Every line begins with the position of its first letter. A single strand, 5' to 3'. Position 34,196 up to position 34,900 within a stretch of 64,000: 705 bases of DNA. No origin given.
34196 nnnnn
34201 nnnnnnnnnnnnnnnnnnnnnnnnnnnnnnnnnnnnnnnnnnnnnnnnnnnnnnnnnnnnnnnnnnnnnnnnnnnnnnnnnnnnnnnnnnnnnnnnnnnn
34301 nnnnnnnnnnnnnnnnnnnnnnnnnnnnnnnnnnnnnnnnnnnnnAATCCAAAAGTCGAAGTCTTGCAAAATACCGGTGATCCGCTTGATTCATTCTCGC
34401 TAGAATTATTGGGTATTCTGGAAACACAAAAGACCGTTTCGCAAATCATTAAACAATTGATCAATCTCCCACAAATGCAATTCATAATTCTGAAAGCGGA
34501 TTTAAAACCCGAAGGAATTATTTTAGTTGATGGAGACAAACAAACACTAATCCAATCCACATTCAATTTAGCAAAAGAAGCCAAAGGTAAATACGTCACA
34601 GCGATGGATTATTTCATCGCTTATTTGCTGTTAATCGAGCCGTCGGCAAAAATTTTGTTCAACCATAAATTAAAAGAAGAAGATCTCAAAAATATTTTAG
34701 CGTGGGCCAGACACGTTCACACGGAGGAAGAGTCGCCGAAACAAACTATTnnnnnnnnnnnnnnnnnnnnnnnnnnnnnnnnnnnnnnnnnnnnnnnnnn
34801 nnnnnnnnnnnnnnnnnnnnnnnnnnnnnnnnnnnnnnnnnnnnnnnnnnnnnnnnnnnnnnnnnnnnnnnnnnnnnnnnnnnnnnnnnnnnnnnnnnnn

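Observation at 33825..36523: Membrane-anchored Hsp100/Clp ATPase with inactivated D1 Walker motifs and a small membrane partner, at the end of the heat-shock block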

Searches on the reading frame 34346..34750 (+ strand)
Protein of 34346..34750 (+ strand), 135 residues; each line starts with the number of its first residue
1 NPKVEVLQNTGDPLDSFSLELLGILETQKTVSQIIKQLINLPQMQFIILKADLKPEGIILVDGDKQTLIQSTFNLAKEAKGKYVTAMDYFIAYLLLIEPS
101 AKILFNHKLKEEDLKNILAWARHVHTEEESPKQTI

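Call 73: search_solved_structures(query=A5, max_evalue=1, show_alignments=1)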
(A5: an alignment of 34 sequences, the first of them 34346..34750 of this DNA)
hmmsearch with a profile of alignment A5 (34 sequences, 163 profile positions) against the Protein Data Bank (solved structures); distinct sequences matched with E-value up to 1: 54.
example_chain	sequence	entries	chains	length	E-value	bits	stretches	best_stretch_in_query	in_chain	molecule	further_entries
8g8i_A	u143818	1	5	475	2.3e-13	53.4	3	21-82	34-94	C3HR3_9r_shift4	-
1lzw_B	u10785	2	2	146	4.9e-06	29.5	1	26-146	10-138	ATP-dependent clp protease ATP-binding subunit ClpA | ATP dependent clp protease ATP-binding subunit clpA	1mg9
1k6k_A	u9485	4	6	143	6.2e-06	29.2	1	26-145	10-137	ATP-DEPENDENT CLP PROTEASE ATP-BINDING SUBUNIT CLPA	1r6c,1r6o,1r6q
1mbu_A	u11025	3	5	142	6.3e-06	29.2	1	26-145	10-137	ATP-Dependent clp Protease ATP-Binding Subunit clp A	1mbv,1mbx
6emw_F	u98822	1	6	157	8.2e-06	28.8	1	19-134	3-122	ATP-dependent Clp protease ATP-binding subunit ClpC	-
8ibp_A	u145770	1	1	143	2.9e-05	27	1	18-120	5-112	Negative regulator of genetic competence ClpC/mecB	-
2y1q_A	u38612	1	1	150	3.7e-05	26.7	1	18-133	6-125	NEGATIVE REGULATOR OF GENETIC COMPETENCE CLPC/MECB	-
8ibo_A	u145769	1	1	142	7.2e-05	25.7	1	17-120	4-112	Negative regulator of genetic competence ClpC/mecB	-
3wdb_A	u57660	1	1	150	7.3e-05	25.7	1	16-120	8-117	Probable ATP-dependent Clp protease ATP-binding subunit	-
8b9u_A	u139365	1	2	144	7.5e-05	25.7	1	17-120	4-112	ATP-dependent Clp protease ATP-binding subunit ClpC1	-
8xqu_A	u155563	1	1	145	7.6e-05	25.6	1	17-120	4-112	ATP-dependent Clp protease ATP-binding subunit ClpC1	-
3wdd_A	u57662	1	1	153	8.3e-05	25.5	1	17-120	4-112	Probable ATP-dependent Clp protease ATP-binding subunit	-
7aa4_A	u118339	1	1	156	8.5e-05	25.5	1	17-120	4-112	Negative regulator of genetic competence ClpC/mecB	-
3wdc_A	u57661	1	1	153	8.7e-05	25.5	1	17-120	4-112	Probable ATP-dependent Clp protease ATP-binding subunit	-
2k77_A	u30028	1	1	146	8.9e-05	25.4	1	18-133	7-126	Negative regulator of genetic competence clpC/mecB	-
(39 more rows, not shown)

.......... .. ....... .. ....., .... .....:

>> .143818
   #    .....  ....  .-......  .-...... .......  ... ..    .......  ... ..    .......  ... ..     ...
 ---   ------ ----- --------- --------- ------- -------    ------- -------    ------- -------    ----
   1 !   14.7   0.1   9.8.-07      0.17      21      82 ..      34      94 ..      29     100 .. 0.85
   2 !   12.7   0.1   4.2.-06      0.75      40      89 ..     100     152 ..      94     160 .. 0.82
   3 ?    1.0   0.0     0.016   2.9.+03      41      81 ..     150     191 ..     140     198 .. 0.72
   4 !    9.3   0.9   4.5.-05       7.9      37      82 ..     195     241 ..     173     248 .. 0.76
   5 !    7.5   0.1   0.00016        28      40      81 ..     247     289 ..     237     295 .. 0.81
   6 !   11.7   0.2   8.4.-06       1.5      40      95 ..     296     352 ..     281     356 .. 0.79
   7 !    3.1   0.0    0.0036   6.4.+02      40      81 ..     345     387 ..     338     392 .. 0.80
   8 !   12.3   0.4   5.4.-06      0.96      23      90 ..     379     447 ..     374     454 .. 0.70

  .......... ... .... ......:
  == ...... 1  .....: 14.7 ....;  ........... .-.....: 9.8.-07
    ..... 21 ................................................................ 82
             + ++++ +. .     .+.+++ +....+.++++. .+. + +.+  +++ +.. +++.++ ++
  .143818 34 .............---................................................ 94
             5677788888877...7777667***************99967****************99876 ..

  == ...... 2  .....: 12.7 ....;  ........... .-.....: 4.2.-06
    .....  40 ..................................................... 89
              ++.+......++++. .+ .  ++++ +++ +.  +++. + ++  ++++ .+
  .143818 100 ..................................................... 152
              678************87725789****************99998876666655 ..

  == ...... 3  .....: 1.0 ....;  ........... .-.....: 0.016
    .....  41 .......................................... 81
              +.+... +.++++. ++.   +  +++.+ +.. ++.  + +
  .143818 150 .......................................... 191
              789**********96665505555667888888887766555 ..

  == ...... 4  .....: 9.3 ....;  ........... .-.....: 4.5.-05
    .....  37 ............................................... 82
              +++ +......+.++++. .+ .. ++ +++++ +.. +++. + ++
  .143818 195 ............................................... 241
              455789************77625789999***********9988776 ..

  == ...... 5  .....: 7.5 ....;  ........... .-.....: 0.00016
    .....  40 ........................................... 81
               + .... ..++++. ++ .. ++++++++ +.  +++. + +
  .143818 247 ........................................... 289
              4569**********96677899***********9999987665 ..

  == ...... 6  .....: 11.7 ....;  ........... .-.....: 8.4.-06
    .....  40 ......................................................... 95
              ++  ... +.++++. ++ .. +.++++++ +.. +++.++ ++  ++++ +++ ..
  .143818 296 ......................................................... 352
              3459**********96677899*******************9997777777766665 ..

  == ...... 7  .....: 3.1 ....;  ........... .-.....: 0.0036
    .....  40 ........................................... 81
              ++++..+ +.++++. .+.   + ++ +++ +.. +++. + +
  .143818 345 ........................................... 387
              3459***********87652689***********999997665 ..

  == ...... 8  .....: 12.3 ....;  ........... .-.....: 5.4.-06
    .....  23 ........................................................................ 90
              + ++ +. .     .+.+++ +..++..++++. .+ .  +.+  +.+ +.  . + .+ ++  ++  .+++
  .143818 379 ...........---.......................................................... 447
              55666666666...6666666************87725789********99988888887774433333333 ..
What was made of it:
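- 34373..34720 (+): Divergent Clp_N-like helical N-domain (aa 75-190). The family profile hits the ClpA N-domain (E 4.9e-6) and ClpC/ClpB N-domains (call 73).
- Closest known: ClpC / ClpA. Same: The N-domain profile hits ClpA and ClpC N-domains (call 73).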

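Call 74: search_protein_families(library=pfam, alignment_id=A5, max_evalue=1)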
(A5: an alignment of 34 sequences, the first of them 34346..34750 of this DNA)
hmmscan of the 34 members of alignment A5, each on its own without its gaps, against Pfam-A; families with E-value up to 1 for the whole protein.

A. member 1, window:34346-34750:+ (135 aa): 0 families

B. families by the number of members that match (of 34 scanned): 26 families (the first 25 are shown)
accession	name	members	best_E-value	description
PF02861.25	Clp_N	7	2.9e-05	Clp amino terminal domain, pathogenicity island component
PF18932.5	DUF5681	2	0.22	Family of unknown function (DUF5681)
PF25791.1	BREX_BrxC_wHTH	1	0.0035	BREX ATP-binding protein BrxC winged helix-turn-helix domain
PF05010.19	TACC_C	1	0.012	Transforming acidic coiled-coil-containing protein (TACC), C-terminal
PF04368.18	DUF507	1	0.014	Protein of unknown function (DUF507)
PF21836.2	DUF6895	1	0.017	Domain of unknown function (DUF6895)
PF05532.17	CsbD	1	0.025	CsbD-like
PF10704.14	DUF2508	1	0.055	Protein of unknown function (DUF2508)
PF18656.6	DUF5633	1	0.059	Family of unknown function (DUF5633)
PF17862.7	AAA_lid_3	1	0.068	AAA+ lid domain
PF10557.15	Cullin_Nedd8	1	0.069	Cullin protein neddylation domain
PF06162.17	PgaPase_1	1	0.069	Putative pyroglutamyl peptidase PgaPase_1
PF11236.13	DUF3037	1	0.071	Protein of unknown function (DUF3037)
PF05227.19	CHASE3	1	0.079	CHASE3 domain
PF12205.13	GIT1_C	1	0.083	G protein-coupled receptor kinase-interacting protein 1 C term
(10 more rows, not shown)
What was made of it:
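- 34373..34720 (+): 7 of 34 members hit Pfam Clp_N (call 74).
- On Class-I Hsp100/Clp superfamily: The family profile hits ClpA-N at 4.9e-6 and ClpC-N at about 1e-5 (call 73), and 7 of 34 relatives hit Pfam Clp_N (call 74).
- Checked: There is a divergent Clp_N domain between the hairpin and D1 (calls 73, 74).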
